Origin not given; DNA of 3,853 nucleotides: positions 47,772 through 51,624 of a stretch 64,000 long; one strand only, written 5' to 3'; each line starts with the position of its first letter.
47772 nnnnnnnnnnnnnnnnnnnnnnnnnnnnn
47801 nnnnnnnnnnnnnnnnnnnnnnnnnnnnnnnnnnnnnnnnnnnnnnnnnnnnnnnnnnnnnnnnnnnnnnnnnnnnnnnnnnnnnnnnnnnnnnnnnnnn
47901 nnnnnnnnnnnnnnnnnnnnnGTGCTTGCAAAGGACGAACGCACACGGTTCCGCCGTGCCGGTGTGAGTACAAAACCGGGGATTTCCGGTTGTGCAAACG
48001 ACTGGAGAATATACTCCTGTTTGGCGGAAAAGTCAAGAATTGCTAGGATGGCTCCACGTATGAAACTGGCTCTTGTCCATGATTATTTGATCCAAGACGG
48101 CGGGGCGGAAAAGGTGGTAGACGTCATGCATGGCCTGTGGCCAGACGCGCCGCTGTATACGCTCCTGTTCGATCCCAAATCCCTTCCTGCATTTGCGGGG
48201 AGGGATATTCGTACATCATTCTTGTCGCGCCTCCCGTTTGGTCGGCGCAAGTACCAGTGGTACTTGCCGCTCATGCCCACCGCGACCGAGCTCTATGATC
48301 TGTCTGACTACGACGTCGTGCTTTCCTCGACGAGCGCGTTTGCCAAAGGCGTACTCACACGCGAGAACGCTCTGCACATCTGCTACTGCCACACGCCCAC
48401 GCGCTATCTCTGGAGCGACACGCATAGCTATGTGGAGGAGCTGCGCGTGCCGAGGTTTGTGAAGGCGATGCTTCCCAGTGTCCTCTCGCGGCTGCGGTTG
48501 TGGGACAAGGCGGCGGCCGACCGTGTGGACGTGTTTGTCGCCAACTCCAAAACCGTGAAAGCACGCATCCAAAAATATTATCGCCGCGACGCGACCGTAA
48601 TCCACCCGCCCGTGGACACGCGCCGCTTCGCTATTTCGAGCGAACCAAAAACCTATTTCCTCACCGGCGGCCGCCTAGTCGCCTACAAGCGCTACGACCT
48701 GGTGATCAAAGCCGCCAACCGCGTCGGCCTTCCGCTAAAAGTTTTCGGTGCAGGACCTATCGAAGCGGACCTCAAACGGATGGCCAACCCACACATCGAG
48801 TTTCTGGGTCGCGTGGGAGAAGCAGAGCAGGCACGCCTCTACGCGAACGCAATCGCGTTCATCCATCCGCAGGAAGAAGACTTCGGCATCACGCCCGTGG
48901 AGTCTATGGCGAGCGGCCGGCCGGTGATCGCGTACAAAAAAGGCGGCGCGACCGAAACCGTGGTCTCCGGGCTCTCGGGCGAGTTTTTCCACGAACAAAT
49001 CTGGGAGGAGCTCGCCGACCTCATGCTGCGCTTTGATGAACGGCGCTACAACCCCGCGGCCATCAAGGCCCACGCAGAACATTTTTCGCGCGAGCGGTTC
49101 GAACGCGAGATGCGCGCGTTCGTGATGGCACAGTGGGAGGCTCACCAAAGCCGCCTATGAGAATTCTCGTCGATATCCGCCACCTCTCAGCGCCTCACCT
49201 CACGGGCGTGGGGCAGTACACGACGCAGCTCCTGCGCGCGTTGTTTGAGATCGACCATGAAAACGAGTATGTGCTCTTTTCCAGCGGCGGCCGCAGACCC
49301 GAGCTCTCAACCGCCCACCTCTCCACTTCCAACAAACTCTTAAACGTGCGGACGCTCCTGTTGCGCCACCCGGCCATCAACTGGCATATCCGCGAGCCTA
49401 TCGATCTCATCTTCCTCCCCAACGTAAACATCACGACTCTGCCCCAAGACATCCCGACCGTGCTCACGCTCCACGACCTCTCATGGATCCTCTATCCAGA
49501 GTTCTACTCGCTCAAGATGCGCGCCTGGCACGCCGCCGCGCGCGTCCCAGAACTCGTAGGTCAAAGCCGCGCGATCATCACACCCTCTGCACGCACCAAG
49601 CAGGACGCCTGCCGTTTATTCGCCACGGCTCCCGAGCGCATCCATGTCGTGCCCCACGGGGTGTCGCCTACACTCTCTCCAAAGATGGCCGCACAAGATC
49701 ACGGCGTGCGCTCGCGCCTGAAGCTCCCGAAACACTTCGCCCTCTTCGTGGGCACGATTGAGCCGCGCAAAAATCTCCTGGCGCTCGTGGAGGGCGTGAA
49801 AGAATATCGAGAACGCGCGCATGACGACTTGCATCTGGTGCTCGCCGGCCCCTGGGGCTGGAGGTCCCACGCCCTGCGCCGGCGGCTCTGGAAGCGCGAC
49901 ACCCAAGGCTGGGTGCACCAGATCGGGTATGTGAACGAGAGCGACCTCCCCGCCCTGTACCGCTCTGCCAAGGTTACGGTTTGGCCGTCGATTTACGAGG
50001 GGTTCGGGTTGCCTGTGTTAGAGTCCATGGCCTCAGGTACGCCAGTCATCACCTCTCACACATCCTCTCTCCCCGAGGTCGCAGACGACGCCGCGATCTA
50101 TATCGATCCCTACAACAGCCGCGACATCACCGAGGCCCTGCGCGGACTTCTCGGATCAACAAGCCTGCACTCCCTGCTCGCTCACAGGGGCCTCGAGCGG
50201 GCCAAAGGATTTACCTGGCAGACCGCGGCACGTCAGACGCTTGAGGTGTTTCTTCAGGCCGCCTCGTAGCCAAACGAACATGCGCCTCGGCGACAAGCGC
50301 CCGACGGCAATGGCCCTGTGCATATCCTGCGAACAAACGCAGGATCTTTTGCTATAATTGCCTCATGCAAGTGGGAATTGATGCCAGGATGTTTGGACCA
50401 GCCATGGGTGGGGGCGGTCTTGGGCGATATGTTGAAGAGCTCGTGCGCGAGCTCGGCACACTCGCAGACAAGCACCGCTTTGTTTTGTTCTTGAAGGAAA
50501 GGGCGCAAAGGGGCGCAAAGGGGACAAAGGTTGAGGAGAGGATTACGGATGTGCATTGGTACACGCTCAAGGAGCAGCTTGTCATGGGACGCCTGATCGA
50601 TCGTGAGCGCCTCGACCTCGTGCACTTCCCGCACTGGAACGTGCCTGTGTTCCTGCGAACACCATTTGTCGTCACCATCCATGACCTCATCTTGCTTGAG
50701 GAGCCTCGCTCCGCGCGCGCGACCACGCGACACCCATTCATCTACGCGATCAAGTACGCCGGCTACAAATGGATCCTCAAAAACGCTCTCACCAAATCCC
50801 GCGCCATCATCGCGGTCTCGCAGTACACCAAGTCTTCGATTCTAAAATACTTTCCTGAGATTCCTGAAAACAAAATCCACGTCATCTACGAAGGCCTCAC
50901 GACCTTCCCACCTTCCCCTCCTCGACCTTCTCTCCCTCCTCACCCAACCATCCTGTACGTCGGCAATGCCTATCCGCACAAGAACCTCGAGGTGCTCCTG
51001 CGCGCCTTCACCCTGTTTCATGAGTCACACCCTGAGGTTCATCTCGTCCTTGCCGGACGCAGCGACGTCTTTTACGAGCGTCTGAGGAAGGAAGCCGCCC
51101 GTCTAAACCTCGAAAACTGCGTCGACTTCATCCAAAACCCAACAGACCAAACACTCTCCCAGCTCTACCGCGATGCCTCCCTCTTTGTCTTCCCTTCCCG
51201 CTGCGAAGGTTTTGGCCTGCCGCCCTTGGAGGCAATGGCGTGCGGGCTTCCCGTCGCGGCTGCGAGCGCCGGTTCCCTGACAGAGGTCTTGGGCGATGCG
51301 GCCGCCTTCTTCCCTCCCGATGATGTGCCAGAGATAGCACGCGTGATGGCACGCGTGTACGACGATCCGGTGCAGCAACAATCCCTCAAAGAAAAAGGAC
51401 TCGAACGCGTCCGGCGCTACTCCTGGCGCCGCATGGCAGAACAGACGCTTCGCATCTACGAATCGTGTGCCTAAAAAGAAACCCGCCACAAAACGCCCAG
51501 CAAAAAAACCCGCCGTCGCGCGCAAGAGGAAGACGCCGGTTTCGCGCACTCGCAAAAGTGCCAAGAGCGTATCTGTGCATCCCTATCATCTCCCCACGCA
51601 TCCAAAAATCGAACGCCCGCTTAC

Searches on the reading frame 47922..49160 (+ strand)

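Call 28: search_protein_families(library=pfam, proteins=[window:47922-49160:+], max_evalue=0.001)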
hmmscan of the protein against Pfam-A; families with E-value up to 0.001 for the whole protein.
window:47922-49160:+ (412 aa): 3 families
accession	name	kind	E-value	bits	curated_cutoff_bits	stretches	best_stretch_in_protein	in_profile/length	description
PF00534.26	Glycos_transf_1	-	1.5e-21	77.1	26.4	1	240-374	12-158/172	Glycosyl transferases group 1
PF13692.12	Glyco_trans_1_4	-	6.5e-17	62.6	27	1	246-370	4-138/142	Glycosyl transferases group 1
PF13439.12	Glyco_transf_4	-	6.9e-12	46.1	28.5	1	96-235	39-170/170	Glycosyltransferase Family 4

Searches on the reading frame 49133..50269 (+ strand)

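Call 28: search_protein_families(library=pfam, proteins=[window:49133-50269:+], max_evalue=0.001)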
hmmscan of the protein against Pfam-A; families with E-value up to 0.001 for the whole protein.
window:49133-50269:+ (378 aa): 6 families
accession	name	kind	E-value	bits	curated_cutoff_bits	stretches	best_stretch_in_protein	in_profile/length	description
PF00534.26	Glycos_transf_1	-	7.2e-30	104.2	26.4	1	197-342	12-158/172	Glycosyl transferases group 1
PF13692.12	Glyco_trans_1_4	-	7.4e-26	91.5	27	1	203-340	4-140/142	Glycosyl transferases group 1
PF13439.12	Glyco_transf_4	-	4.6e-13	50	28.5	1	25-179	3-168/170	Glycosyltransferase Family 4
PF20706.3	GT4-conflict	-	8e-12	45.3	26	1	180-313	176-316/385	Family 4 Glycosyltransferase in conflict systems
PF13524.12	Glyco_trans_1_2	-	2.6e-09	37.6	25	1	231-370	13-143/144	Glycosyl transferase-like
PF13579.12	Glyco_trans_4_4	-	9e-05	23.3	29.7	1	24-176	1-158/158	Glycosyl transferase 4-like domain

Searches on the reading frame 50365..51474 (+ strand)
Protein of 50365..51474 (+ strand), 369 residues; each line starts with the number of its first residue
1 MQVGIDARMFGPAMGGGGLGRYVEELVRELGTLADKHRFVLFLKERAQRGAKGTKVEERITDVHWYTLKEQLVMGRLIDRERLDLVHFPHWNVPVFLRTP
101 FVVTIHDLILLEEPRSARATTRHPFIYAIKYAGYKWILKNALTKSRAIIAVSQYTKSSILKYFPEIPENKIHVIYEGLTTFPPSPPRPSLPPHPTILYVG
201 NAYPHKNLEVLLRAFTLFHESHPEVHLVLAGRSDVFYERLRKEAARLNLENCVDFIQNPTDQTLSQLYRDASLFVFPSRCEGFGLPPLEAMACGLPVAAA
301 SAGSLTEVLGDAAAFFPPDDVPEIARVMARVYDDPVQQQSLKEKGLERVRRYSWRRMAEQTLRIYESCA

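Call 28: search_protein_families(library=pfam, proteins=[window:50365-51474:+], max_evalue=0.001)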
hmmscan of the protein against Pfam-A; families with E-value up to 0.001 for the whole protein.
window:50365-51474:+ (369 aa): 6 families
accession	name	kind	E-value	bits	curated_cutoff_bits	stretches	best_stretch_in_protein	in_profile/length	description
PF00534.26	Glycos_transf_1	-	6.7e-34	117.3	26.4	1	194-346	16-170/172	Glycosyl transferases group 1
PF13692.12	Glyco_trans_1_4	-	2.6e-29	102.8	27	1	194-334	2-142/142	Glycosyl transferases group 1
PF13439.12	Glyco_transf_4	-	4.5e-19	69.5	28.5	1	17-178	2-166/170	Glycosyltransferase Family 4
PF20706.3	GT4-conflict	-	2.6e-15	56.7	26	1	147-335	149-340/385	Family 4 Glycosyltransferase in conflict systems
PF13579.12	Glyco_trans_4_4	-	5.2e-09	37.1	29.7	1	17-175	1-156/158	Glycosyl transferase 4-like domain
PF13524.12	Glyco_trans_1_2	-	4.6e-06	27.1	25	1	262-362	38-143/144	Glycosyl transferase-like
